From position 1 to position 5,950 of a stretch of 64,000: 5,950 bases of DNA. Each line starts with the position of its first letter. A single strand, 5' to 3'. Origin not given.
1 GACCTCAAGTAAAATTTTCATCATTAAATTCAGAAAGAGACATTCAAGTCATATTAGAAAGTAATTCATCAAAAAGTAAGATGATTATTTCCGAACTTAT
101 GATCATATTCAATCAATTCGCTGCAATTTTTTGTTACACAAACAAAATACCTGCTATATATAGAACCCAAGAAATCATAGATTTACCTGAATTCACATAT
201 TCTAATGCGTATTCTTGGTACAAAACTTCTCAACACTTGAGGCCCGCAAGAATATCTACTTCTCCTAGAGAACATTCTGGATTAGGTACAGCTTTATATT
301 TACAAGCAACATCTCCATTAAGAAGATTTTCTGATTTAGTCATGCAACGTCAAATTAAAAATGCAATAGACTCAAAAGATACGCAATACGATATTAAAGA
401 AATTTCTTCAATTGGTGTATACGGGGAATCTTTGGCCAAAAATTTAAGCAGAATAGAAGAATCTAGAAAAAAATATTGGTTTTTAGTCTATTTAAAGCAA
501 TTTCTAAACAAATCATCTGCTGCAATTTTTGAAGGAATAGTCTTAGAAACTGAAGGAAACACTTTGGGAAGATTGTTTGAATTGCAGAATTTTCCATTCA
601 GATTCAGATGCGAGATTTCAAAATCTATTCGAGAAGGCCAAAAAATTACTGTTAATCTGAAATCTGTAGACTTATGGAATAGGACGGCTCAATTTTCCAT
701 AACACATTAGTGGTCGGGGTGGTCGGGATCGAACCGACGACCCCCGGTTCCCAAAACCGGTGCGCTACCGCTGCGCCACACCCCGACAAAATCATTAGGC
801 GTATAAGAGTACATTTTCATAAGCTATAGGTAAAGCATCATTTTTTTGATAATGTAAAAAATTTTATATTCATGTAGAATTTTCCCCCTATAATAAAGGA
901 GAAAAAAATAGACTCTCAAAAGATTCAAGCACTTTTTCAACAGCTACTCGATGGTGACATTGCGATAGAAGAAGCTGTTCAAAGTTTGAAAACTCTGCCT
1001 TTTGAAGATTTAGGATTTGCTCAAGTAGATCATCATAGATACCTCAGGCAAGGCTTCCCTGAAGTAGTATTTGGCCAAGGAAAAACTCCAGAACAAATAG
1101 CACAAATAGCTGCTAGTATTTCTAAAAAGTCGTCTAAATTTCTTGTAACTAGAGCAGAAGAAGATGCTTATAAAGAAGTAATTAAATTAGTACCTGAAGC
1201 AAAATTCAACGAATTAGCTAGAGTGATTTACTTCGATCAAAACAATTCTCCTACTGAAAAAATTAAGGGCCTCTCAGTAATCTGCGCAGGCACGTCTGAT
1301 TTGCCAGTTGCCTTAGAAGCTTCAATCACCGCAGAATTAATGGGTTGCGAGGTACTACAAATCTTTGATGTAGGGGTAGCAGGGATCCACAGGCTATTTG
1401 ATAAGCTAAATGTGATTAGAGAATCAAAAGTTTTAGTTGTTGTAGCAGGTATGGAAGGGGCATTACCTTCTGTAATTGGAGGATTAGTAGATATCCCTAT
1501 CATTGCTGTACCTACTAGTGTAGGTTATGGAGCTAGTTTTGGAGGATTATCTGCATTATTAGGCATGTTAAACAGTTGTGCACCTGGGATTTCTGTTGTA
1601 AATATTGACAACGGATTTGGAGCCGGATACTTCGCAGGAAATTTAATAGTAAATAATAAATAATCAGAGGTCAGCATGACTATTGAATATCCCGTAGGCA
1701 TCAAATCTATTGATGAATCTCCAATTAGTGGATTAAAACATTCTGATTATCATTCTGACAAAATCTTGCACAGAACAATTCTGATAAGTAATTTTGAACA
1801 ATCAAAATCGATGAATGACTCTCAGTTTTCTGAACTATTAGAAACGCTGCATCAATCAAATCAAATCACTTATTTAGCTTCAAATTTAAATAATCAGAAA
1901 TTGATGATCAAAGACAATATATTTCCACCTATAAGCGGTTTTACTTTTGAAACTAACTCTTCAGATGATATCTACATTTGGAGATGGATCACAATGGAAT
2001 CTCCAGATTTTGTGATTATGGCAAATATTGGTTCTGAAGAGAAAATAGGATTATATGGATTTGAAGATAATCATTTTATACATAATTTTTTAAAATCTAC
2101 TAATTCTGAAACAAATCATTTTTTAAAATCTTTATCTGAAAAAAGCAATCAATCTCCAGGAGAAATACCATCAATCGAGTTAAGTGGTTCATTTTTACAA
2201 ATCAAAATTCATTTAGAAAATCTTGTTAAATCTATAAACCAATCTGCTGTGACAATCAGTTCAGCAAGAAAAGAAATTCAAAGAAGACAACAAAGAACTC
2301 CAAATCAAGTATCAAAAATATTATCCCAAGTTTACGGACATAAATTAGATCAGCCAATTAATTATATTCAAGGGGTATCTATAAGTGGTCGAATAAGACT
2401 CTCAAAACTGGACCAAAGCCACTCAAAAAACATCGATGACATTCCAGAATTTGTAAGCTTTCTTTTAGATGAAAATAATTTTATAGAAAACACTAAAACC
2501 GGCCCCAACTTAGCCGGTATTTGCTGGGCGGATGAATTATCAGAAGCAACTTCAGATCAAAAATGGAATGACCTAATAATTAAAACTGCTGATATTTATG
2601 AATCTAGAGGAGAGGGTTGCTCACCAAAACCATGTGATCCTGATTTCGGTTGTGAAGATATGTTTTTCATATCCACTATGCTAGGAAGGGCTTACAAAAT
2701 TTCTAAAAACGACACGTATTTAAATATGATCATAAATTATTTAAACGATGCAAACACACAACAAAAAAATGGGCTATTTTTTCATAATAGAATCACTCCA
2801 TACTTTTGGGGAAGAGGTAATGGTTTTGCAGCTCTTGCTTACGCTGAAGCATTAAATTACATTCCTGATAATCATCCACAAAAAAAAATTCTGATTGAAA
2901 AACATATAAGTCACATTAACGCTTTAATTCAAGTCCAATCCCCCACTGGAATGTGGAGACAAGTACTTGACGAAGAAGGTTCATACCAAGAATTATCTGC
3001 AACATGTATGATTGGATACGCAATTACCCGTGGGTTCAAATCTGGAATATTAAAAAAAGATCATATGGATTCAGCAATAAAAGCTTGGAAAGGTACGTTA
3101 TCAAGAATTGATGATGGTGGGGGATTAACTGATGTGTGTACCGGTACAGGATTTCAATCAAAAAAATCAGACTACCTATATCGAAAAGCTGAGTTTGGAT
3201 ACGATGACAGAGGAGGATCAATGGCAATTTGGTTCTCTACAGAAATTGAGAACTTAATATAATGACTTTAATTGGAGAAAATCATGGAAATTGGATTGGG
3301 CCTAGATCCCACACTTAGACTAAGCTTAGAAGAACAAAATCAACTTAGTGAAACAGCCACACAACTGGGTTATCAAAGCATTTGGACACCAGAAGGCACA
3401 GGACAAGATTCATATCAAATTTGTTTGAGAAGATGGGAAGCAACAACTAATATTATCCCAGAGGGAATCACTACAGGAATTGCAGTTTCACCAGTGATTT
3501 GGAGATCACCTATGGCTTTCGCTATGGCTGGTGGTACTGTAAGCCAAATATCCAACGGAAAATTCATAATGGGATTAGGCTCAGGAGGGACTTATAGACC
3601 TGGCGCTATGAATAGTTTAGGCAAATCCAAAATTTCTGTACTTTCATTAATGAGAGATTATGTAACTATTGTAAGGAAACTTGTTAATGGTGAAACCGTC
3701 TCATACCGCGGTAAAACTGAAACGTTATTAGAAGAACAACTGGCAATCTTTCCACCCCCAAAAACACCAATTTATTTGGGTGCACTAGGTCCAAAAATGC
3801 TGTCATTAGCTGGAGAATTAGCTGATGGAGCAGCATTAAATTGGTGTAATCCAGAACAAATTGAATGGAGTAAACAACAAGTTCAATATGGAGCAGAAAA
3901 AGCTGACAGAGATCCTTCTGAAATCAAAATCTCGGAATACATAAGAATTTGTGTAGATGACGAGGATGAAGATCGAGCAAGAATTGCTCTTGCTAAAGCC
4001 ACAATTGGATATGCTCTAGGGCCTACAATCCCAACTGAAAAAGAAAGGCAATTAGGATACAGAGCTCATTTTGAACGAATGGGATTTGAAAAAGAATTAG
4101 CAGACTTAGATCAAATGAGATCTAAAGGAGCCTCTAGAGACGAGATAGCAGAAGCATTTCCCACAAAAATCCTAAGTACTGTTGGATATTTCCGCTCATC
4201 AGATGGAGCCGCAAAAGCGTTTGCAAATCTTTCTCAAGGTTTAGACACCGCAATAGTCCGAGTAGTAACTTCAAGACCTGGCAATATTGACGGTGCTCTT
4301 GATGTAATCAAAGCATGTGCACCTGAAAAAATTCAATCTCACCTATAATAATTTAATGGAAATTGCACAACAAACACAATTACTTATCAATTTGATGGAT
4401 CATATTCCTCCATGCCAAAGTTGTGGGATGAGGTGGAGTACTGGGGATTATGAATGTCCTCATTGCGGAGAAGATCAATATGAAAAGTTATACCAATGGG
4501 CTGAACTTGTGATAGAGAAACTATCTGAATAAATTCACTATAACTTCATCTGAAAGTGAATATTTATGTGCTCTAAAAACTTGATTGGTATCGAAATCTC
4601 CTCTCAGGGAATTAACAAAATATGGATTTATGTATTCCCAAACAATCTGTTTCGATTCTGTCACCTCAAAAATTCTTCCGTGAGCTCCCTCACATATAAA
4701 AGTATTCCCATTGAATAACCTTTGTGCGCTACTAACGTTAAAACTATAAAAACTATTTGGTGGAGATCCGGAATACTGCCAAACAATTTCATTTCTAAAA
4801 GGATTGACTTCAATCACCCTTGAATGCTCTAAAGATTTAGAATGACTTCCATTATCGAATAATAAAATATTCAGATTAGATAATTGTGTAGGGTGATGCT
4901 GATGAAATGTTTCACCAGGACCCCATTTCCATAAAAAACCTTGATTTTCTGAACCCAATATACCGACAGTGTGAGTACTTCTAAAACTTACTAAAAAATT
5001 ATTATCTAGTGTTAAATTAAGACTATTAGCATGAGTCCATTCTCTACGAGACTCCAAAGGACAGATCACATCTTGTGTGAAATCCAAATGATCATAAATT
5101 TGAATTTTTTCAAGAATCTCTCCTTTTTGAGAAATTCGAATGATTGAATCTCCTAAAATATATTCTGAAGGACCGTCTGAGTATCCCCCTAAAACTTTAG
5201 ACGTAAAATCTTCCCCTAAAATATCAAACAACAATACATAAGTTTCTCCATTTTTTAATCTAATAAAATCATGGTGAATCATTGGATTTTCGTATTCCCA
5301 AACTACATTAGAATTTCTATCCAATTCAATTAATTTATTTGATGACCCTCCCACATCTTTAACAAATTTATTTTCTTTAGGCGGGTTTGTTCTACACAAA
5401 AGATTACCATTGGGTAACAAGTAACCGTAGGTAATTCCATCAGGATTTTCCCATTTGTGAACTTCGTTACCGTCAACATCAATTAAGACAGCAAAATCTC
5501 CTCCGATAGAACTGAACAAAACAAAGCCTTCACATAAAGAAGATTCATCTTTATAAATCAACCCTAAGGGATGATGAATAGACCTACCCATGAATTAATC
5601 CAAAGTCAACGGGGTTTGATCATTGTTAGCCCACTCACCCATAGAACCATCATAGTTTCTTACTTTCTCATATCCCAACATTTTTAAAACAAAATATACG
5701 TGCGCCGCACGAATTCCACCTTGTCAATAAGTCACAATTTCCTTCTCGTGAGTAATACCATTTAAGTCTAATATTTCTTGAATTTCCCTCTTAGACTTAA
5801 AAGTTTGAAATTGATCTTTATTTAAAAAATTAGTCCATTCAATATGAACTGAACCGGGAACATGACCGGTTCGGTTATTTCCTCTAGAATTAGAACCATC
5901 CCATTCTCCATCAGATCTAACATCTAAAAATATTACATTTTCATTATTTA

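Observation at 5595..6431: In-frame UGA at the catalytic-Cys position of a rhodanese sulfurtransferase with a SECIS-like hairpin: candidate selenoprotein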

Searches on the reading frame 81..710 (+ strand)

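Call 8: search_protein_families(library=pfam, proteins=[window:81-710:+])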
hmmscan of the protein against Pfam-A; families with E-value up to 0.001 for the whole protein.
window:81-710:+ (209 aa): 1 family
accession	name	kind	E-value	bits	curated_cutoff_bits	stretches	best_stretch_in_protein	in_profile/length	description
PF00773.25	RNB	-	6.6e-17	62.2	29.3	1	2-96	199-324/326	RNB domain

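Call 9: search_protein_families(library=ncbifam, proteins=[window:81-710:+])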
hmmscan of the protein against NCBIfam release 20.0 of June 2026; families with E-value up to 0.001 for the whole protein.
window:81-710:+ (209 aa): 5 families
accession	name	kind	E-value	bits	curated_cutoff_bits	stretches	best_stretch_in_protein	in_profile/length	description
TIGR00358.1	3_prime_RNase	superfamily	1.9e-11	43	368.6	1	53-127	480-557/657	VacB/RNase II family 3'-5' exoribonuclease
TIGR02063.1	RNase_R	equivalog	4.2e-10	38.6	597.85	1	56-126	536-605/711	ribonuclease R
NF003455.0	PRK05054.1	equivalog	2.7e-07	29.2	542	1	52-108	472-528/645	exoribonuclease II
NF008648.0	PRK11642.1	equivalog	1.5e-05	23.4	982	1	62-116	552-604/813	ribonuclease R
TIGR02062.1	RNase_B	equivalog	1.7e-05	23.1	641.9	1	54-103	476-525/646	exoribonuclease II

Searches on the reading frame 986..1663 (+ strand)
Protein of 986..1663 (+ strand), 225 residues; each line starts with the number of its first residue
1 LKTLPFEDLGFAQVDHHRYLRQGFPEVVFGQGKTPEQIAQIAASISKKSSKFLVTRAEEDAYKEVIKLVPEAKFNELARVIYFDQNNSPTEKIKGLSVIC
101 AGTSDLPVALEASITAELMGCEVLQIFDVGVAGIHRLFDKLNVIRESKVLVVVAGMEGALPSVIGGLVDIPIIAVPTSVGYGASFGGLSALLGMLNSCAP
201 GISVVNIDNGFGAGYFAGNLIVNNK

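Call 8: search_protein_families(library=pfam, proteins=[window:986-1663:+])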
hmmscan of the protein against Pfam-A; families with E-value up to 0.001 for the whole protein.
window:986-1663:+ (225 aa): 1 family
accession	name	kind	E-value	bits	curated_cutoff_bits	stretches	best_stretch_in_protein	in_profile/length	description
PF00731.26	AIRC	-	8.5e-13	48.5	30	1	97-221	3-127/148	AIR carboxylase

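Call 9: search_protein_families(library=ncbifam, proteins=[window:986-1663:+])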
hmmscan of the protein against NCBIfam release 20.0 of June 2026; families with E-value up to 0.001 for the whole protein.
window:986-1663:+ (225 aa): 2 families
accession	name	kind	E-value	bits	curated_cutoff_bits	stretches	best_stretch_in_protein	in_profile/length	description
NF033503.1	LarB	equivalog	1.2e-88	296.2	175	1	14-220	1-206/209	nickel pincer cofactor biosynthesis protein LarB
TIGR01162.1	purE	equivalog_domain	7.9e-08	31.9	149.6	1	98-221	3-126/156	5-(carboxyamino)imidazole ribonucleotide mutase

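Call 46: find_encoding_contigs(protein=window:986-1663:+, flank=10000, max_places=3)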
Protein window:986-1663:+ (225 aa): 24 contigs read that carry it; 3 places shown.
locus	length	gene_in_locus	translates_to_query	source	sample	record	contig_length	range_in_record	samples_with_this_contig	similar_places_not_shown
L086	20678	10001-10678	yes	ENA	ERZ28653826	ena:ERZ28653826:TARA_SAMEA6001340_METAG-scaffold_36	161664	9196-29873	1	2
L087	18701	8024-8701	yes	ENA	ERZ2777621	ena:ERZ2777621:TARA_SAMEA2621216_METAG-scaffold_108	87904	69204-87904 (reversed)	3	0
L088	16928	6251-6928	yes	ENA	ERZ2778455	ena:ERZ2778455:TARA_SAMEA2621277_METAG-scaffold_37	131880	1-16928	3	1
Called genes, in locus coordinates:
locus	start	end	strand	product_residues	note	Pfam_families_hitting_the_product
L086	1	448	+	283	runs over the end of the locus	PF11716:MDMPI_N (weak)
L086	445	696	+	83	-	-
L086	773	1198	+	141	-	PF12867:DinB_2 (weak)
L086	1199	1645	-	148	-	-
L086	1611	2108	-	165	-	PF00023:Ank (faint), PF12796:Ank_2, PF13606:Ank_3 (faint), PF13857:Ank_5 (faint), PF13637:Ank_4 (weak)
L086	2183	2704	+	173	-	PF13207:AAA_17 (faint), PF13238:AAA_18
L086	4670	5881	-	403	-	PF01266:DAO, PF06039:Mqo (faint), PF07992:Pyr_redox_2 (faint)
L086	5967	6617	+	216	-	-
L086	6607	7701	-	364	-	PF04389:Peptidase_M28 (faint), PF05343:Peptidase_M42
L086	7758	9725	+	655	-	PF00773:RNB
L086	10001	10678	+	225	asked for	PF00731:AIRC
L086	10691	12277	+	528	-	PF07470:Glyco_hydro_88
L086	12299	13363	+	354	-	PF00296:Bac_luciferase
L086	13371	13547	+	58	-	-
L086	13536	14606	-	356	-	PF14269:Arylsulfotran_2, PF05935:Arylsulfotrans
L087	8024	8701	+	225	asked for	PF00731:AIRC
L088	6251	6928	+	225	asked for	PF00731:AIRC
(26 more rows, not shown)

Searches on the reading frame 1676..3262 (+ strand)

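Call 8: search_protein_families(library=pfam, proteins=[window:1676-3262:+])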
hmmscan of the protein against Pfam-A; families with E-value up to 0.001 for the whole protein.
window:1676-3262:+ (528 aa): 1 family
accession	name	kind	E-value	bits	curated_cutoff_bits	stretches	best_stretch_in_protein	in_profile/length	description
PF07470.19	Glyco_hydro_88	-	9.8e-36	123.9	26.6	1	223-526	22-350/352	Glycosyl Hydrolase Family 88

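Call 9: search_protein_families(library=ncbifam, proteins=[window:1676-3262:+])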
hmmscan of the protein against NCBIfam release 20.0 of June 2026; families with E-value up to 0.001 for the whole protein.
window:1676-3262:+ (528 aa): 1 family
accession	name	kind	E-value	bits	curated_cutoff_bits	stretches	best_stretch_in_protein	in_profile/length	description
NF051900.1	BetGalacBglBAgro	equivalog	1.5e-24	86.7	420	1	353-518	156-323/333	beta-galactosidase BglB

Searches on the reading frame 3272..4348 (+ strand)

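Call 8: search_protein_families(library=pfam, proteins=[window:3272-4348:+])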
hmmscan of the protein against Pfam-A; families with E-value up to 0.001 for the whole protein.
window:3272-4348:+ (358 aa): 1 family
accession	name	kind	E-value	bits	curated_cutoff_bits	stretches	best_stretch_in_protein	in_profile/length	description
PF00296.26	Bac_luciferase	-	1.2e-40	140.3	27.9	1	18-296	21-283/314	Luciferase-like monooxygenase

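Call 9: search_protein_families(library=ncbifam, proteins=[window:3272-4348:+])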
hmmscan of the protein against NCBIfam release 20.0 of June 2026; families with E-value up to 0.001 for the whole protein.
window:3272-4348:+ (358 aa): 22 families
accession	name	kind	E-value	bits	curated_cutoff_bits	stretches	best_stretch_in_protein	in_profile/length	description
NF002619.0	PRK02271.1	equivalog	3.4e-31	108.7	276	1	19-245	13-230/329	5,10-methylenetetrahydromethanopterin reductase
TIGR03555.1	F420_mer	equivalog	5.5e-31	108.1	348.7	1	28-242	20-226/325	5,10-methylenetetrahydromethanopterin reductase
TIGR03841.1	F420_Rv3093c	subfamily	5e-29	101.6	213.65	1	19-329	9-294/298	LLM class F420-dependent oxidoreductase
TIGR04024.1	F420_NP1902A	hypoth_equivalog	8.4e-28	97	345.4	1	19-313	14-292/330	TIGR04024 family LLM class F420-dependent oxidoreductase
TIGR03559.1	F420_Rv3520c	subfamily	2.4e-26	92.5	335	1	20-311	13-305/325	LLM class F420-dependent oxidoreductase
TIGR03564.1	F420_MSMEG_4879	subfamily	2.3e-23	83.2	234.25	1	27-245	6-216/265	TIGR03564 family F420-dependent LLM class oxidoreductase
TIGR03857.1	F420_MSMEG_2249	hypoth_equivalog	1.1e-21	77.4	218.4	1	27-244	21-232/329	TIGR03857 family LLM class F420-dependent oxidoreductase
TIGR03842.1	F420_CPS_4043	hypoth_equivalog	2.1e-18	66.5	295.45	1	23-229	16-209/329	TIGR03842 family LLM class F420-dependent oxidoreductase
TIGR03617.1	F420_MSMEG_2256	subfamily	2.2e-18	66.3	278.15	1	28-251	3-230/318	TIGR03617 family F420-dependent LLM class oxidoreductase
TIGR03619.1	F420_Rv2161c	subfamily_domain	1.6e-15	57.3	166.9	1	66-240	62-234/247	TIGR03619 family F420-dependent LLM class oxidoreductase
TIGR03557.1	F420_G6P_family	subfamily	5.3e-13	48.8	210.4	1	67-251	66-237/316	TIGR03557 family F420-dependent LLM class oxidoreductase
NF001939.1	PRK00719.1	subfamily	5.8e-13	48.4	510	1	22-229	29-230/373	alkanesulfonate monooxygenase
TIGR03565.1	alk_sulf_monoox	equivalog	1.9e-12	46.9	518.2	1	21-222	28-223/346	FMNH2-dependent alkanesulfonate monooxygenase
TIGR03560.1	F420_Rv1855c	subfamily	2.8e-11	43.7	231.4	1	50-221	48-225/227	TIGR03560 family F420-dependent LLM class oxidoreductase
TIGR03620.1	F420_MSMEG_4141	subfamily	6.5e-11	42.1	219.8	1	22-204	20-168/280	TIGR03620 family F420-dependent LLM class oxidoreductase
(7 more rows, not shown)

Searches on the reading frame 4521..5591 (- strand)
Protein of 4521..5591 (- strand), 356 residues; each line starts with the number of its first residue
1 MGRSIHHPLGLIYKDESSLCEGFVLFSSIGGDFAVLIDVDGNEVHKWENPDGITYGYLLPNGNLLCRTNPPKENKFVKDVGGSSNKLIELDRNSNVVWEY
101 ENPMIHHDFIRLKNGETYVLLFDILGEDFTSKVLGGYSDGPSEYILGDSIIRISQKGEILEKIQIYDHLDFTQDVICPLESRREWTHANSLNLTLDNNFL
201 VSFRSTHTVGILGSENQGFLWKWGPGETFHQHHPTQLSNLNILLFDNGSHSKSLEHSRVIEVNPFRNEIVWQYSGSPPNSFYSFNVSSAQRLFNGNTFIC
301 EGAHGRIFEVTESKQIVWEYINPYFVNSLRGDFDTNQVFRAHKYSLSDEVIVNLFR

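Call 8: search_protein_families(library=pfam, proteins=[window:4521-5591:-])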
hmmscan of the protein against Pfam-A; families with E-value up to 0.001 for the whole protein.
window:4521-5591:- (356 aa): 2 families
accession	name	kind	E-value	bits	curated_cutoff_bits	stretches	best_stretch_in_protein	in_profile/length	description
PF05935.17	Arylsulfotrans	-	1.2e-16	61.2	24.2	1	104-230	92-220/374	Arylsulfotransferase (ASST)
PF14269.12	Arylsulfotran_2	-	1e-13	51.8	27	1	105-322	59-300/301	Arylsulfotransferase (ASST)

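Call 9: search_protein_families(library=ncbifam, proteins=[window:4521-5591:-])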
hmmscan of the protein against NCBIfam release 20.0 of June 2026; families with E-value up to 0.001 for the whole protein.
window:4521-5591:- (356 aa): 0 families

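Call 59: search_solved_structures(query=window:4521-5591:-, max_evalue=0.01)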
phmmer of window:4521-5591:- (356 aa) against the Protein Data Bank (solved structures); distinct sequences matched with E-value up to 0.01: 2.
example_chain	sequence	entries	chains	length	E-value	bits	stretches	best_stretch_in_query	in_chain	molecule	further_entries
9kf4_A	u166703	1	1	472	6.8e-05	25.2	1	142-319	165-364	Sulfotransferase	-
9kf6_A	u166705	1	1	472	7e-05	25.1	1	140-319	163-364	Sulfotransferase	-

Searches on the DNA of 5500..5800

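Call 22: search_rna_families(source=window, start=5500, end=5800, threshold=evalue, max_evalue=10, show_alignments=3)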
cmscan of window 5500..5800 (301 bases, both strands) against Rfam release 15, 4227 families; matches with E-value up to 10: 2.
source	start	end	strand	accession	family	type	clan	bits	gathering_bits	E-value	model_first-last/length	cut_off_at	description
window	5526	5569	-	RF00087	SNORD26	Gene; snRNA; snoRNA; CD-box;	CL00050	16.5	44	0.73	1-76/76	no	Small nucleolar RNA SNORD26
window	5567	5585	+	RF00095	snoPyro_CD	Gene; snRNA; snoRNA; CD-box;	CL00132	12.6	45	5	1-58/58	no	Pyrococcus C/D box small nucleolar RNA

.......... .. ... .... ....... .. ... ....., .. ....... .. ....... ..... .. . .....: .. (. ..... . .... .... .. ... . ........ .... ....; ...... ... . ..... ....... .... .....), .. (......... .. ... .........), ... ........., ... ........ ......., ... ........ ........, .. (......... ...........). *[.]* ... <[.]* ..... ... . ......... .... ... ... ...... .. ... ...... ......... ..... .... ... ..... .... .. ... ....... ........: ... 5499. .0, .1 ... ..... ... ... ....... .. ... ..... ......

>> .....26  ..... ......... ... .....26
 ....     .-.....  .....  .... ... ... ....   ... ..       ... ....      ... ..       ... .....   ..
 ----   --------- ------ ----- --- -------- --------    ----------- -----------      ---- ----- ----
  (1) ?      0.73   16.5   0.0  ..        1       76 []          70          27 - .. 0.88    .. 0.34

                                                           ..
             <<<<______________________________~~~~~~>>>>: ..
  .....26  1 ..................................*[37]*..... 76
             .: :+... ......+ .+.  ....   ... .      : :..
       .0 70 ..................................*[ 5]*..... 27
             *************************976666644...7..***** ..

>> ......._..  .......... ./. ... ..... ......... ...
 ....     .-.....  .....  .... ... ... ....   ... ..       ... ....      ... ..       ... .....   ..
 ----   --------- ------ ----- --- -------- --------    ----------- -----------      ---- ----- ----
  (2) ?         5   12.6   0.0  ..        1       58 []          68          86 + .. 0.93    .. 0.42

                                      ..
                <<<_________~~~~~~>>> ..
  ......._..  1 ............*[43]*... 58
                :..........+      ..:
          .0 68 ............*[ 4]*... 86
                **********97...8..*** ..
